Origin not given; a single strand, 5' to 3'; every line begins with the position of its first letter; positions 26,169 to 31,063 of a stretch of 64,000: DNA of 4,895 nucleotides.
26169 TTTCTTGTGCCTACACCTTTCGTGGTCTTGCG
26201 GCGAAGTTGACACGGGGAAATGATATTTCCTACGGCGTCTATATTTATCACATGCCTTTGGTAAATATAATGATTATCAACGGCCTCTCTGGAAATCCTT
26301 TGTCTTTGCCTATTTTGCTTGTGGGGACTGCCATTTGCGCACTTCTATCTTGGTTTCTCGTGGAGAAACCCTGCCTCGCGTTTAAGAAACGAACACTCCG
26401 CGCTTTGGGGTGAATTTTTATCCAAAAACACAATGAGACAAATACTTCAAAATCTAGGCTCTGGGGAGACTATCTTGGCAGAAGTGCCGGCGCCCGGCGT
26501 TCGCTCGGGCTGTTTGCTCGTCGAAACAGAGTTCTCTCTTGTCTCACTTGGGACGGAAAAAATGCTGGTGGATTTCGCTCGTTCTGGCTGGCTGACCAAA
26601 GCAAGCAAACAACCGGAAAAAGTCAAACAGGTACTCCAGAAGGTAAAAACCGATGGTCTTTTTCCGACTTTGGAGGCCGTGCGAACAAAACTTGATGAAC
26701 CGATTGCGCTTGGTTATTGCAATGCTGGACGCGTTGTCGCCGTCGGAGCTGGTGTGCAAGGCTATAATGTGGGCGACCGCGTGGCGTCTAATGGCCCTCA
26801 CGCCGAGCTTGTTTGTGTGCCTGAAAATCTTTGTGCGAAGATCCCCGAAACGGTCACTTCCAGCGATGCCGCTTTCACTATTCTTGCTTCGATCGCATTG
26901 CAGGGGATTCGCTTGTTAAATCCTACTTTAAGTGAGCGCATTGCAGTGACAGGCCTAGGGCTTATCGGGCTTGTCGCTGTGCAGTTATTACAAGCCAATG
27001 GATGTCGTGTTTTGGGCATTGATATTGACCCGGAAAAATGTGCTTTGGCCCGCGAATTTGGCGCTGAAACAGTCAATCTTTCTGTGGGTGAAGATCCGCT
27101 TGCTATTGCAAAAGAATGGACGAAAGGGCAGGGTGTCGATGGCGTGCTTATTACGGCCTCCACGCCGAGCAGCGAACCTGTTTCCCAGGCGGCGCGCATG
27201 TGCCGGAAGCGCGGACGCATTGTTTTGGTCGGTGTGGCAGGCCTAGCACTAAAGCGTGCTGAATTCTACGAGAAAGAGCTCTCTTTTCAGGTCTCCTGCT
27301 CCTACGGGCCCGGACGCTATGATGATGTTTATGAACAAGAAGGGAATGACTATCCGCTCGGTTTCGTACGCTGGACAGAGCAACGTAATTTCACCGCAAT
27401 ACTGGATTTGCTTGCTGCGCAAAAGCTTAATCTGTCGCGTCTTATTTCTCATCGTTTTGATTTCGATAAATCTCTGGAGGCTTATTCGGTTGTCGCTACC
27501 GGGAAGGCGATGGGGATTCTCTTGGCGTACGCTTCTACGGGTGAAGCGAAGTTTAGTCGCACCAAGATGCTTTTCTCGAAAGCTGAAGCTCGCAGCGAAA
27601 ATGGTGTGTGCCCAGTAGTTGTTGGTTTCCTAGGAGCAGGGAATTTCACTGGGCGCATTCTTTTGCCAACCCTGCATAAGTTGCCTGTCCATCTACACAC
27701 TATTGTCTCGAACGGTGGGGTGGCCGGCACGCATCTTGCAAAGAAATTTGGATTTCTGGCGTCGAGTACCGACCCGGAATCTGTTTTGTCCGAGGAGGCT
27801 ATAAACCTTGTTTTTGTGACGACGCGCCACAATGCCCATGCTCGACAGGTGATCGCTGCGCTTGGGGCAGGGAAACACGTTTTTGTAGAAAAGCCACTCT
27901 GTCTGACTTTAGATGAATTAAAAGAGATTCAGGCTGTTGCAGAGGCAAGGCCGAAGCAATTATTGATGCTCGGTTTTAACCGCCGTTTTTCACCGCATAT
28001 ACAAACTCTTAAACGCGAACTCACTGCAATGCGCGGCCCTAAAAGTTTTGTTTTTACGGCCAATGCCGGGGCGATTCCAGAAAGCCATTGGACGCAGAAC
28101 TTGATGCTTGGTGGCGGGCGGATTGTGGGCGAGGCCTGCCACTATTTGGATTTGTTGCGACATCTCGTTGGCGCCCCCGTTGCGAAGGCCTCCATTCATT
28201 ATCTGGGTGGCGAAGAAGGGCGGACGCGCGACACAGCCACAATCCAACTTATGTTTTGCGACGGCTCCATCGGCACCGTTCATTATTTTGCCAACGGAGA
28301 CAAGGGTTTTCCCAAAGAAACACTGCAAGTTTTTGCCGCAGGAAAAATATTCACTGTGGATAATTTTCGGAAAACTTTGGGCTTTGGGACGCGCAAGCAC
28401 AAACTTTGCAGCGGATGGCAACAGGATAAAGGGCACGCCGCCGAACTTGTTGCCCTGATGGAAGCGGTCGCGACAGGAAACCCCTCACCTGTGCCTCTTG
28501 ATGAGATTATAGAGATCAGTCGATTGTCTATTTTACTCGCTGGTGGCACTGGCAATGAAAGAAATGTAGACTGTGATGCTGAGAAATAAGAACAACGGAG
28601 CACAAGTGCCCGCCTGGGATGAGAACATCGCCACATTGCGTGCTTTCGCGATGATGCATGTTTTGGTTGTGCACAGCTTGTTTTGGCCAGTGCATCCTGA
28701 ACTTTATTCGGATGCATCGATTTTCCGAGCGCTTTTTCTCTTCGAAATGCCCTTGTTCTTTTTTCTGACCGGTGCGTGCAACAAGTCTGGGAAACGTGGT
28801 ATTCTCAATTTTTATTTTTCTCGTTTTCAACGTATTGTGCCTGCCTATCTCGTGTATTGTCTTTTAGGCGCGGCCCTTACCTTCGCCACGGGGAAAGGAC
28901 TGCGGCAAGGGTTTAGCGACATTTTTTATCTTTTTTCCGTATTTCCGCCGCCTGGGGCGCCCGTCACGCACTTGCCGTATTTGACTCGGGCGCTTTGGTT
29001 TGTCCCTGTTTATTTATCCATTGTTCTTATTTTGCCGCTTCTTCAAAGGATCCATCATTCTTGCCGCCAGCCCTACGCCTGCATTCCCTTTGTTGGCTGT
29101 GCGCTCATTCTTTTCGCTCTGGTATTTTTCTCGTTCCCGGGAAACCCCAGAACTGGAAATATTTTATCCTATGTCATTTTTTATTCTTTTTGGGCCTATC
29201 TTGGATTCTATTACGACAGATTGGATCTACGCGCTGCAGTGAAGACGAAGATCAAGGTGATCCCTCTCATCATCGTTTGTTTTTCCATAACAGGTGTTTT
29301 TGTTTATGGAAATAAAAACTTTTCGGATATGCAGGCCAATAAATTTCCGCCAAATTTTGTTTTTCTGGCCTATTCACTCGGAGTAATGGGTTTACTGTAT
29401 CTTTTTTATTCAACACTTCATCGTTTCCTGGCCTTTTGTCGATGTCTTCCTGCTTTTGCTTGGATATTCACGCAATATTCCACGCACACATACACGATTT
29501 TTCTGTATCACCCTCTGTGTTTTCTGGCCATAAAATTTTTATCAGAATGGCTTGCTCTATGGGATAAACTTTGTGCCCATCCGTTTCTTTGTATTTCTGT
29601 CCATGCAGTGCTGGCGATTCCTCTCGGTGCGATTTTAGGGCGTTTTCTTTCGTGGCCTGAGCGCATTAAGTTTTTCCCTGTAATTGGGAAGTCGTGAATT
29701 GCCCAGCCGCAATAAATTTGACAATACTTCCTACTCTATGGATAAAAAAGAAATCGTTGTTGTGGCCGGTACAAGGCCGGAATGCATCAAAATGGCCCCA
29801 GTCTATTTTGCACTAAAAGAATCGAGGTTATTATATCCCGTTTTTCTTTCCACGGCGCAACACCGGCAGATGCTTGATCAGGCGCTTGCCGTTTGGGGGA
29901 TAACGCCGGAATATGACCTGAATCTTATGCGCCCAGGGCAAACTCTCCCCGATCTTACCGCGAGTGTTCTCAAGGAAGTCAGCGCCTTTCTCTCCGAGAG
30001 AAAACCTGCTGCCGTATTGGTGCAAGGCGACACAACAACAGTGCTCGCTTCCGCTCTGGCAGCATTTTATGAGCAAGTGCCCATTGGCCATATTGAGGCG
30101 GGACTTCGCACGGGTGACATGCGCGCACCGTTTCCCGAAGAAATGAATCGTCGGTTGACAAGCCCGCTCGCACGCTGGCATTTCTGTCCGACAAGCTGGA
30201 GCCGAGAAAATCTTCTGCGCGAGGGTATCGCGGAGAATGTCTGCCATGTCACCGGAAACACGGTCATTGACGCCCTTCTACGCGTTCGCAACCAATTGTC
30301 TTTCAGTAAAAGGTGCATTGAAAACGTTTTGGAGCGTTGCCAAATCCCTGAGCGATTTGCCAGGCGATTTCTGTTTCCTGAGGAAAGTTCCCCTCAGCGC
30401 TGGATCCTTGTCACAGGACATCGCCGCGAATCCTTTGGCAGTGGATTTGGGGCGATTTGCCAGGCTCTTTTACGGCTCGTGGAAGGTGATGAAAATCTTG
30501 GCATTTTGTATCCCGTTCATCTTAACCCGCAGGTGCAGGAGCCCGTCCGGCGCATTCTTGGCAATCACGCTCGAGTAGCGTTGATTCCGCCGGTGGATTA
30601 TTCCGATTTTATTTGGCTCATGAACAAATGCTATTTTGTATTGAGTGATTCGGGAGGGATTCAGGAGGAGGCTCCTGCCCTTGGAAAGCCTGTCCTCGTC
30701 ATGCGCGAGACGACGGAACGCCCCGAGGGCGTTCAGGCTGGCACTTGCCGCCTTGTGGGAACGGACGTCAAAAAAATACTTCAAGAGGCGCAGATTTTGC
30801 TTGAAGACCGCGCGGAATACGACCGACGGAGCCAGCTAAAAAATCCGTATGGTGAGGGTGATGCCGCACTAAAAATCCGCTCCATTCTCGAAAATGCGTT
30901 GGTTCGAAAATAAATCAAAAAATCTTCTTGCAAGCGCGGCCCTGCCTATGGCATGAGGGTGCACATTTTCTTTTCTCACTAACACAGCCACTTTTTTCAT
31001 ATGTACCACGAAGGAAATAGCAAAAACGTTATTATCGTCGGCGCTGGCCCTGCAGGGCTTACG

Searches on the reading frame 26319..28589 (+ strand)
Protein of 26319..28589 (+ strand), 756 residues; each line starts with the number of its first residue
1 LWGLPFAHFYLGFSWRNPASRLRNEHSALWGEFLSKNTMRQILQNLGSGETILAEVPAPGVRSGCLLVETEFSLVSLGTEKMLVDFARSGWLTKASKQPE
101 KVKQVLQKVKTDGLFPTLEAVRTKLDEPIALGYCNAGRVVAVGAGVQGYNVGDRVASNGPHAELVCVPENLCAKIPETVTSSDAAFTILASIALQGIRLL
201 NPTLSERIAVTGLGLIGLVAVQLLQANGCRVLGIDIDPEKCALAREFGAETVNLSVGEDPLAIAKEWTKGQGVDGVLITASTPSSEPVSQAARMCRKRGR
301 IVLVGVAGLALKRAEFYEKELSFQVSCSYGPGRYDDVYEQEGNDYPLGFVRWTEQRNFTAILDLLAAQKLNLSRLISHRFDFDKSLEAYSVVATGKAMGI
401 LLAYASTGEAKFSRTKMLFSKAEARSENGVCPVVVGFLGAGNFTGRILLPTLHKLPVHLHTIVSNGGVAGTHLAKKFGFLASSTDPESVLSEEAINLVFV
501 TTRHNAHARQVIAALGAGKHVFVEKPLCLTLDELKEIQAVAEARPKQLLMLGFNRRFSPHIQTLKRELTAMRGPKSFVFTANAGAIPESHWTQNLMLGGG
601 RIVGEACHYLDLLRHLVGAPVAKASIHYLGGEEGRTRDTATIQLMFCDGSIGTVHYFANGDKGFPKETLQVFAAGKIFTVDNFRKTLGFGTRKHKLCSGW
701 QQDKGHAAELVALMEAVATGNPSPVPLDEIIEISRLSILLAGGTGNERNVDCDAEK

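Call 28: search_protein_families(library=pfam, proteins=[window:26319-28589:+], max_evalue=0.00001)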
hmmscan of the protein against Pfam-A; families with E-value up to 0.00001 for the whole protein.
window:26319-28589:+ (756 aa): 5 families
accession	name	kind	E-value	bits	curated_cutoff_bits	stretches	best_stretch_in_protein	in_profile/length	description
PF01408.29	GFO_IDH_MocA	-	4.6e-20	72.9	24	1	435-548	3-116/120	Oxidoreductase family, NAD-binding Rossmann fold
PF00107.32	ADH_zinc_N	-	7.2e-20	71.7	31.8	1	216-336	2-122/129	Zinc-binding dehydrogenase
PF13602.12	ADH_zinc_N_2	-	1.1e-07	33.2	27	0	262-399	15-130/134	Zinc-binding dehydrogenase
PF22725.1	GFO_IDH_MocA_C3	-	1.8e-06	28.4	27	1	587-660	31-106/124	GFO/IDH/MocA C-terminal domain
PF08240.17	ADH_N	-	6.6e-06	26.8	23.5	0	124-177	29-104/104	Alcohol dehydrogenase GroES-like domain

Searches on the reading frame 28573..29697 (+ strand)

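Call 28: search_protein_families(library=pfam, proteins=[window:28573-29697:+], max_evalue=0.00001)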
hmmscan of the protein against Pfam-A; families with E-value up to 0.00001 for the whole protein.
window:28573-29697:+ (374 aa): 1 family
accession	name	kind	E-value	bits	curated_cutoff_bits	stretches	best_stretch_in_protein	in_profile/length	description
PF01757.29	Acyl_transf_3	-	5.7e-21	75.3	31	1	19-348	4-309/326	Acyltransferase domain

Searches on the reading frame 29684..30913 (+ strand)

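Call 28: search_protein_families(library=pfam, proteins=[window:29684-30913:+], max_evalue=0.00001)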
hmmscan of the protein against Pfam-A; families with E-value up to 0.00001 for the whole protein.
window:29684-30913:+ (409 aa): 1 family
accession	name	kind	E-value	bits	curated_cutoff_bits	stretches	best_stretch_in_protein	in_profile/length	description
PF02350.25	Epimerase_2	-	1.4e-108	363.3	30.6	1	45-403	4-347/347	UDP-N-acetylglucosamine 2-epimerase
